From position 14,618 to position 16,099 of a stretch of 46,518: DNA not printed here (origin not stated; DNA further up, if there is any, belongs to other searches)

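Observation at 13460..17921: fccAB embedded in one operon with a tetrahaem cytochrome / NrfC / NrfD quinone module: candidate membrane-wired sulfide dehydrogenase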

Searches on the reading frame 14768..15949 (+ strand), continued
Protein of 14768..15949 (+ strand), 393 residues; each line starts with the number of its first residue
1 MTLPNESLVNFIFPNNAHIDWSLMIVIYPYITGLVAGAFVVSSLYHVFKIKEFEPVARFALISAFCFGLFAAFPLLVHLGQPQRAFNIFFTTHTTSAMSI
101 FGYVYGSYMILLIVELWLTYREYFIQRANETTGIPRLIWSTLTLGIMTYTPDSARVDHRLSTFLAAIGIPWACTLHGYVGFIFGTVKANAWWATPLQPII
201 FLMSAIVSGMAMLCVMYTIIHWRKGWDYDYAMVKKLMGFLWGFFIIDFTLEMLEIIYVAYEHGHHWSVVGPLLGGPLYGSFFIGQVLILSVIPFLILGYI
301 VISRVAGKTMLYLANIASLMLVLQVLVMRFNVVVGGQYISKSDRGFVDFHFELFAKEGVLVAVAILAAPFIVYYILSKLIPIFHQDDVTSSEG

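Call 25: find_related_loci(query=A1, collection=metagenome_contigs, flank=8000)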
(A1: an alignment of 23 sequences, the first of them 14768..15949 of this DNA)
Query A1 (393 aa) in metagenome_contigs; peptide patterns used: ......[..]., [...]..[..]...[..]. (x = any residue, [..] = any of these).
600 stretches matched a pattern (row limit reached: there are more); 596 encode a relative of the query (tblastn E <= 1e-3); the best 80 are kept; 80 distinct loci.
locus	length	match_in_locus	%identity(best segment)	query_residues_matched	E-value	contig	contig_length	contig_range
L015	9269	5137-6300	74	3-392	0e+0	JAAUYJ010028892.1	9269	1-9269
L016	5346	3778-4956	64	2-392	7e-171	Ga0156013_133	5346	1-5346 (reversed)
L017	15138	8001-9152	59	3-391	6e-155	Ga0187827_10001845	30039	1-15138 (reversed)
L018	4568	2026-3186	50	6-392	4e-124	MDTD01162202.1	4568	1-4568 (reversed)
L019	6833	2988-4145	49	7-393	7e-123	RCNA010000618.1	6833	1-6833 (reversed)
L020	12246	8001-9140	50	7-386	2e-118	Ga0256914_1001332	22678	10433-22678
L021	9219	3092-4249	49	7-392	1e-114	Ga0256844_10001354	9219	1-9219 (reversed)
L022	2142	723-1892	46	2-382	4e-121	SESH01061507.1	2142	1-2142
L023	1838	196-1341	49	9-386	5e-117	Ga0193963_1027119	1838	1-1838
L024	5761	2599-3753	47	10-393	7e-109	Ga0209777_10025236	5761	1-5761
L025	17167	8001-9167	47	5-393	3e-106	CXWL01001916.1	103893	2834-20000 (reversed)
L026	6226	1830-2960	44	10-386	2e-106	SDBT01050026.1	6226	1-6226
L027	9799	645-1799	48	5-386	1e-105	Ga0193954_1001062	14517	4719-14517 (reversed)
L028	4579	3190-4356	44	7-393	3e-106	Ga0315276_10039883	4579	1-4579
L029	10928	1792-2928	45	12-391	6e-106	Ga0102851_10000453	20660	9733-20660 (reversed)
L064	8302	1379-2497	40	10-381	2e-92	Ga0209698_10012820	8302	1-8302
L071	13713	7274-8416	40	10-389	3e-91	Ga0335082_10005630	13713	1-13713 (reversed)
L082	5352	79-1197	40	10-381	2e-90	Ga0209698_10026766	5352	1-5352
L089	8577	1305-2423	42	10-381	1e-89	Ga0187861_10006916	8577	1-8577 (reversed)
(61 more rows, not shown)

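Call 31: search_protein_families(library=pfam, proteins=[L001:229-1518:+, L020:9322-10908:+, L020:11011-11664:+, L082:1465-3285:+, L082:3468-4121:+, L010:5508-7208:+, L010:9192-11273:+, L089:2526-4169:+, L064:2826-4745:+, L071:8416-10086:+], max_evalue=0.001)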
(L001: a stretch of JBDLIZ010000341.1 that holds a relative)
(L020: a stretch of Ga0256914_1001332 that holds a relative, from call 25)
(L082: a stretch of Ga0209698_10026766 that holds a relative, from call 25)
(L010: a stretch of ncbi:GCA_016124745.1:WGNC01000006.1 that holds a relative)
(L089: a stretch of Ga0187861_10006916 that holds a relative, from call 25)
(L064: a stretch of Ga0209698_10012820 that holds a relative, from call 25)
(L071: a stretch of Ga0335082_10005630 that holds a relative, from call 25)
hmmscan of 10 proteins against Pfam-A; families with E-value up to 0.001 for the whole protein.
L001:229-1518:+ (429 aa): 5 families
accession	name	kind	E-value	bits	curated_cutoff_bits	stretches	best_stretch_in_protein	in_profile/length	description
PF13447.11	Multi-haem_cyto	-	1.1e-27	97.4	21.9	2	49-245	3-208/269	Seven times multi-haem cytochrome CxxCH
PF13435.11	Cytochrome_C554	-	1.2e-11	45.8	20.8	1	75-153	1-84/84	Cytochrome c554 and c-prime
PF14522.11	Cytochrome_C7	-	1.3e-10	41.4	24.8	0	115-173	12-67/67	Cytochrome c7 and related cytochrome c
PF14537.11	Cytochrom_c3_2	-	2.5e-09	37.9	25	1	44-125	2-66/79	Cytochrome c3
PF09699.15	Paired_CXXCH_1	-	8.4e-06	25.8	20.6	0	146-174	7-38/41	Doubled CXXCH motif (Paired_CXXCH_1)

L020:9322-10908:+ (528 aa): 5 families
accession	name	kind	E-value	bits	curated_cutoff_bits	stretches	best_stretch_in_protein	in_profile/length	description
PF13447.11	Multi-haem_cyto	-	7.4e-20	71.8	21.9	1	198-318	96-206/269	Seven times multi-haem cytochrome CxxCH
PF14522.11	Cytochrome_C7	-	2.3e-13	50.2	24.8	2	143-224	8-66/67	Cytochrome c7 and related cytochrome c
PF13435.11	Cytochrome_C554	-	4.6e-09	37.5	20.8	1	220-293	2-69/84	Cytochrome c554 and c-prime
PF14537.11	Cytochrom_c3_2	-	7.1e-08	33.3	25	0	37-107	23-78/79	Cytochrome c3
PF09699.15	Paired_CXXCH_1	-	0.0007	19.7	20.6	0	197-224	6-36/41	Doubled CXXCH motif (Paired_CXXCH_1)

L020:11011-11664:+ (217 aa): 0 families

L082:1465-3285:+ (606 aa): 1 family
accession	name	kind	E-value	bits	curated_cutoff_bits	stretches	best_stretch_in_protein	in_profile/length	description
PF10101.14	DUF2339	-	1.8e-07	30.8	33.6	1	100-599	165-657/659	Predicted membrane protein (DUF2339)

L082:3468-4121:+ (217 aa): 0 families

L010:5508-7208:+ (566 aa): 2 families
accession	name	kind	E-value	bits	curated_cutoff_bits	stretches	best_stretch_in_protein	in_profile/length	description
PF00571.33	CBS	-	1.7e-30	105.5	24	2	427-481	1-55/57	CBS domain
PF07992.20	Pyr_redox_2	-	5.3e-06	26.5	26.1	0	3-141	2-138/291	Pyridine nucleotide-disulphide oxidoreductase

L010:9192-11273:+ (693 aa): 6 families
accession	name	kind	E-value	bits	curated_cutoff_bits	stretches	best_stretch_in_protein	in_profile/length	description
PF00034.26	Cytochrom_C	-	1.9e-24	87.2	21.3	3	266-339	2-85/90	Cytochrome c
PF13442.11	Cytochrome_CBB3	-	1e-21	77.4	27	3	265-339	3-67/68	Cytochrome C oxidase, cbb3-type, subunit III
PF22113.1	Mtrc-MtrF_II-IV_dom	-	3.1e-11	43.6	30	0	309-453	50-166/176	Outer membrane cytochrome MtrC/MtrF-like, domains II/IV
PF09699.15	Paired_CXXCH_1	-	1.5e-10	41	20.6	0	90-126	8-40/41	Doubled CXXCH motif (Paired_CXXCH_1)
PF14522.11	Cytochrome_C7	-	2.1e-09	37.5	24.8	1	88-158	13-67/67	Cytochrome c7 and related cytochrome c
PF14537.11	Cytochrom_c3_2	-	2.2e-05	25.2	25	0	87-166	5-73/79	Cytochrome c3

L089:2526-4169:+ (547 aa): 1 family
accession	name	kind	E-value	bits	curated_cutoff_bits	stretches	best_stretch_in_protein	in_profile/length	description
PF10101.14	DUF2339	-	0.00014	21.2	33.6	0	470-536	587-653/659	Predicted membrane protein (DUF2339)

L064:2826-4745:+ (639 aa): 0 families

L071:8416-10086:+ (556 aa): 0 families

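Call 37: search_solved_structures(query=A1, max_evalue=1, show_alignments=3)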
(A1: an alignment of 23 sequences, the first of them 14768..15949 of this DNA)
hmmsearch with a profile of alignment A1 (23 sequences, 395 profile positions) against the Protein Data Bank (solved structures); distinct sequences matched with E-value up to 1: 0.

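Call 48: find_encoding_contigs(protein=P0033, flank=8000, max_places=1)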
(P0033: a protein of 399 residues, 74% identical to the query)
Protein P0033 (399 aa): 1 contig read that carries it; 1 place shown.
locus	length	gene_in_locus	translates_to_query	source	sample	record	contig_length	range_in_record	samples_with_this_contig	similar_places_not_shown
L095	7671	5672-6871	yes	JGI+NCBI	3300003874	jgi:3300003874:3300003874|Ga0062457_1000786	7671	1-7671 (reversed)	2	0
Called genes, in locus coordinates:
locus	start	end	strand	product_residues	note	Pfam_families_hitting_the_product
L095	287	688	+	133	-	PF01479:S4, PF28601:HSP15_C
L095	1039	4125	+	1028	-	PF01565:FAD_binding_4, PF02913:FAD-oxidase_C (weak), PF13183:Fer4_8 (weak), PF13534:Fer4_17, PF02754:CCG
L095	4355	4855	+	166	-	PF14537:Cytochrom_c3_2 (faint)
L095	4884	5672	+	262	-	PF12797:Fer4_2 (weak), PF12838:Fer4_7, PF13183:Fer4_8 (weak), PF13237:Fer4_10, PF13247:Fer4_11, PF00037:Fer4, PF12797:Fer4_2 (weak), PF12837:Fer4_6 (weak), +7 more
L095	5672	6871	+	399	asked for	PF03916:NrfD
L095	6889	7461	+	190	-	PF03625:DUF302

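Call 49: find_encoding_contigs(protein=P0074, flank=8000, max_places=1)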
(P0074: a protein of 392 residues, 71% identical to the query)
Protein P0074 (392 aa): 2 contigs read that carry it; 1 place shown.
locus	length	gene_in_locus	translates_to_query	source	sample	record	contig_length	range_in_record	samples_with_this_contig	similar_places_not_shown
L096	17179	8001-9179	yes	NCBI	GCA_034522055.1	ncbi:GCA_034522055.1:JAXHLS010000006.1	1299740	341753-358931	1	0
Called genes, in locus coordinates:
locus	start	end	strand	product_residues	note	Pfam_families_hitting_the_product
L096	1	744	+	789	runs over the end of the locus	PF01326:PPDK_N, PF00391:PEP-utilizers, PF02896:PEP-utilizers_C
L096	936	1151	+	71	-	-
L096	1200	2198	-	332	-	PF08240:ADH_N, PF00107:ADH_zinc_N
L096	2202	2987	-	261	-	PF03747:ADP_ribosyl_GH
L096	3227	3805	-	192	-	PF03625:DUF302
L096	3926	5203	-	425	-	PF01266:DAO (faint), PF07992:Pyr_redox_2, PF13450:NAD_binding_8 (faint), PF21706:FCSD_central, PF09242:FCSD-flav_bind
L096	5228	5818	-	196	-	PF00034:Cytochrom_C (weak), PF13442:Cytochrome_CBB3 (faint), PF00034:Cytochrom_C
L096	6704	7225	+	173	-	-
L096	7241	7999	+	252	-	PF12797:Fer4_2 (weak), PF12837:Fer4_6 (weak), PF12838:Fer4_7, PF13183:Fer4_8 (weak), PF13237:Fer4_10, PF13247:Fer4_11, PF00037:Fer4 (weak), PF12797:Fer4_2 (weak), +6 more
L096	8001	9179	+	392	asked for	PF03916:NrfD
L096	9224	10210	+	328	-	PF00582:Usp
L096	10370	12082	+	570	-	PF12837:Fer4_6 (faint), PF13183:Fer4_8 (faint), PF12838:Fer4_7 (weak), PF00037:Fer4 (weak), PF13237:Fer4_10 (weak), PF14697:Fer4_21 (weak), PF12838:Fer4_7, PF13187:Fer4_9 (weak), +3 more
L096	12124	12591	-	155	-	PF00254:FKBP_C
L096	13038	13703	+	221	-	PF00072:Response_reg, PF00486:Trans_reg_C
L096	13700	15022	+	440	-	PF08521:2CSK_N, PF26769:HAMP_PhoQ, PF00512:HisKA, PF02518:HATPase_c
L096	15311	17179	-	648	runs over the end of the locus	PF14827:dCache_3, PF00015:MCPsignal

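Call 50: find_encoding_contigs(protein=P0075, flank=8000, max_places=1)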
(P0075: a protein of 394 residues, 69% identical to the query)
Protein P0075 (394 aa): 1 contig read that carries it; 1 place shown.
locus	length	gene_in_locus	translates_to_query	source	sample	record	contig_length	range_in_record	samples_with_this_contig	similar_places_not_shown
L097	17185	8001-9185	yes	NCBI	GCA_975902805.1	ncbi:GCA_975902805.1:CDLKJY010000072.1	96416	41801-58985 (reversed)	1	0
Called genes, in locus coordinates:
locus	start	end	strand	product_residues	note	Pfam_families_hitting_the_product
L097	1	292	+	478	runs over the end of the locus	PF00072:Response_reg, PF00158:Sigma54_activat, PF14532:Sigma54_activ_2, PF00004:AAA (weak), PF07728:AAA_5, PF25601:AAA_lid_14, PF02954:HTH_8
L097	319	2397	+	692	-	PF17201:Cache_3-Cache_2, PF17202:sCache_3_3, PF00672:HAMP, PF00512:HisKA, PF02518:HATPase_c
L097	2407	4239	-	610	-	PF00082:Peptidase_S8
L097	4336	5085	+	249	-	PF19842:YqeC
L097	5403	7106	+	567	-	PF07992:Pyr_redox_2 (faint), PF00571:CBS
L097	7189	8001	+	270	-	PF12838:Fer4_7, PF13183:Fer4_8 (weak), PF13247:Fer4_11, PF13237:Fer4_10, PF00037:Fer4, PF12797:Fer4_2 (weak), PF12837:Fer4_6 (weak), PF13237:Fer4_10 (weak), +8 more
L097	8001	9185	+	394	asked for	PF03916:NrfD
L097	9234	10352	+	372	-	PF13442:Cytochrome_CBB3 (faint), PF14522:Cytochrome_C7 (faint), PF14537:Cytochrom_c3_2 (faint), PF00034:Cytochrom_C (faint)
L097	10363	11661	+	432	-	PF01266:DAO (faint), PF07992:Pyr_redox_2, PF21706:FCSD_central, PF09242:FCSD-flav_bind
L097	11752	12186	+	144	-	PF10604:Polyketide_cyc2, PF03364:Polyketide_cyc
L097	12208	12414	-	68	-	PF20104:DUF6494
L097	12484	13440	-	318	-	PF12728:HTH_17, PF12727:PBP_like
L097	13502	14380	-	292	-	PF02634:FdhD-NarQ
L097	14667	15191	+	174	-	PF11749:DUF3305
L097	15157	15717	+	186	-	PF11748:DUF3306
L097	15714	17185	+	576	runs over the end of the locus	PF12800:Fer4_4 (faint), PF14697:Fer4_21 (faint), PF12838:Fer4_7 (weak), PF12837:Fer4_6 (weak), PF13187:Fer4_9, PF13237:Fer4_10 (weak), PF00037:Fer4 (weak), PF12837:Fer4_6 (weak), +4 more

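Call 51: find_encoding_contigs(protein=P0077, flank=8000, max_places=1)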
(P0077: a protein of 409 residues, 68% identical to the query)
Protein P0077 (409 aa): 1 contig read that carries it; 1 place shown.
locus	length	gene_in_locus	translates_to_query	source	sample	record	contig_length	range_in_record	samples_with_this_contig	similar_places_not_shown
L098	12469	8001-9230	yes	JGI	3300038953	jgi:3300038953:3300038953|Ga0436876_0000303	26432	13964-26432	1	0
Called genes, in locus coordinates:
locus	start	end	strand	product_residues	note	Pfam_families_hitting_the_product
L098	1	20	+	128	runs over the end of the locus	PF13443:HTH_26 (faint), PF01381:HTH_3, PF12844:HTH_19 (weak), PF13560:HTH_31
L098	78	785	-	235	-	PF00027:cNMP_binding, PF13545:HTH_Crp_2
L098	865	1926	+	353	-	PF13378:MR_MLE_C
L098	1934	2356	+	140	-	PF13279:4HBT_2, PF03061:4HBT (weak)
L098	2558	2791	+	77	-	PF04014:MazE_antitoxin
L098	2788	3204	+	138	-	PF01850:PIN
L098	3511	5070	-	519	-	PF00501:AMP-binding, PF13193:AMP-binding_C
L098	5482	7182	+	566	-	PF07992:Pyr_redox_2, PF00571:CBS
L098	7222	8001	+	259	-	PF12838:Fer4_7, PF13183:Fer4_8 (weak), PF13187:Fer4_9 (weak), PF13237:Fer4_10, PF13247:Fer4_11, PF25160:LdpA_Fe-S-bd (weak), PF00037:Fer4, PF12797:Fer4_2 (weak), +7 more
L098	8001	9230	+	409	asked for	PF03916:NrfD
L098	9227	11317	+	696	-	PF09699:Paired_CXXCH_1 (faint), PF14522:Cytochrome_C7 (faint), PF14537:Cytochrom_c3_2 (faint), PF13442:Cytochrome_CBB3 (weak), PF00034:Cytochrom_C (weak), PF13442:Cytochrome_CBB3 (weak)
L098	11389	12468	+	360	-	?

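Call 54: find_homologous_proteins(query=L097:9234-10349:+, max_evalue=0.00001)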
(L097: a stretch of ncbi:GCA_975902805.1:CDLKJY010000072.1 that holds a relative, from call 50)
Query L097:9234-10349:+ (372 aa): 40 proteins with E <= 0.00001 among 8000 candidates.
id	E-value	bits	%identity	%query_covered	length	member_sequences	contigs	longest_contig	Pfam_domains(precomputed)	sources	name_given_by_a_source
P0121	2.3e-250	848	100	100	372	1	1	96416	PF14537.12,PF13442.12,PF00034.27,PF14522.12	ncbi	-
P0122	1.0e-185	635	73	99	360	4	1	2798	PF09699.16,PF14537.12,PF13442.12,PF00034.27,PF14522.12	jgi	-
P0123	8.1e-108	379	70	62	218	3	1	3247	PF09699.16,PF14537.12,PF14522.12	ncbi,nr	ncbi:MAG: hypothetical protein OES09_13860, partial [Gammaproteobacteria bacterium]|nr:hypothetical 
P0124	2.7e-80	288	46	59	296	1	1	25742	PF09699.16,PF14537.12,PF14522.12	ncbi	-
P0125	3.1e-72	262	57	56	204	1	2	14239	PF14537.12,PF14522.12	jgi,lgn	jgi:predicted CXXCH cytochrome family protein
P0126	2.8e-49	186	52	45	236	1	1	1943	PF13442.12,PF00034.27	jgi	jgi:sulfide dehydrogenase cytochrome subunit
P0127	1.0e-47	181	31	43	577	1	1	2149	PF13442.12,PF00034.27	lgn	-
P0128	1.3e-38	151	40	54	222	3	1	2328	PF13442.12,PF00034.27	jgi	jgi:sulfide dehydrogenase cytochrome subunit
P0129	6.1e-38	149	41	53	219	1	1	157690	PF13442.12,PF00034.27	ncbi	ncbi:MAG: c-type cytochrome [Candidatus Thiodiazotropha sp.]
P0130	7.3e-38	149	43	46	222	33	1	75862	PF13442.12,PF00034.27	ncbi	ncbi:MAG: c-type cytochrome [Candidatus Thiodiazotropha endolucinida]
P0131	2.5e-36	144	33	44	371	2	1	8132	PF13442.12,PF00034.27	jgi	jgi:cytochrome c553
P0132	1.6e-34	138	42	44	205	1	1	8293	PF13442.12,PF00034.27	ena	-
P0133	4.6e-34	136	41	52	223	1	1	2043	PF13442.12,PF00034.27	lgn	-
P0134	7.5e-34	136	41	43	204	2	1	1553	PF13442.12,PF00034.27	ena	-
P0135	5.9e-33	133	43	44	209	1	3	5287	PF13442.12,PF00034.27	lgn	-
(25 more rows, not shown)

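Call 61: predict_structure(alignment_id=A1)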
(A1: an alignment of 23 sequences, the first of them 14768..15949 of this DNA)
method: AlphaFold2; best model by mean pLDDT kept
length: 393 residues; sequences in the alignment: 23
mean_pLDDT: 75.4   pTM: 0.80
mean pLDDT of the five models: 75.4, 74.6, 74.3, 71.1, 70.6
residues with pLDDT >= 90: 123; 70-90: 134; 50-70: 83; < 50: 53
segments of 3 or more residues with pLDDT < 50: 1-21, 183-193, 342-354, 389-393
pLDDT, mean of each block of 10 residues (from residue 1): 32 34 63 85 89 91 88 59 61 55 77 90 92 92 89 88 82 67 44 64 88 94 91 96 93 80 61 70 85 95 94 96 84 60 40 52 77 88 69 34
secondary structure, 60 per line:
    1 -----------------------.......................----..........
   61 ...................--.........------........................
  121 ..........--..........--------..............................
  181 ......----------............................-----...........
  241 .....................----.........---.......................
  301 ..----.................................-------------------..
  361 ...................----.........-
elements in order: H24-46 H51-79 H82-90 H97-130 H133-142 H151-186 H197-224 H230-261 H266-274 H278-302 H307-339 H359-379 H384-392
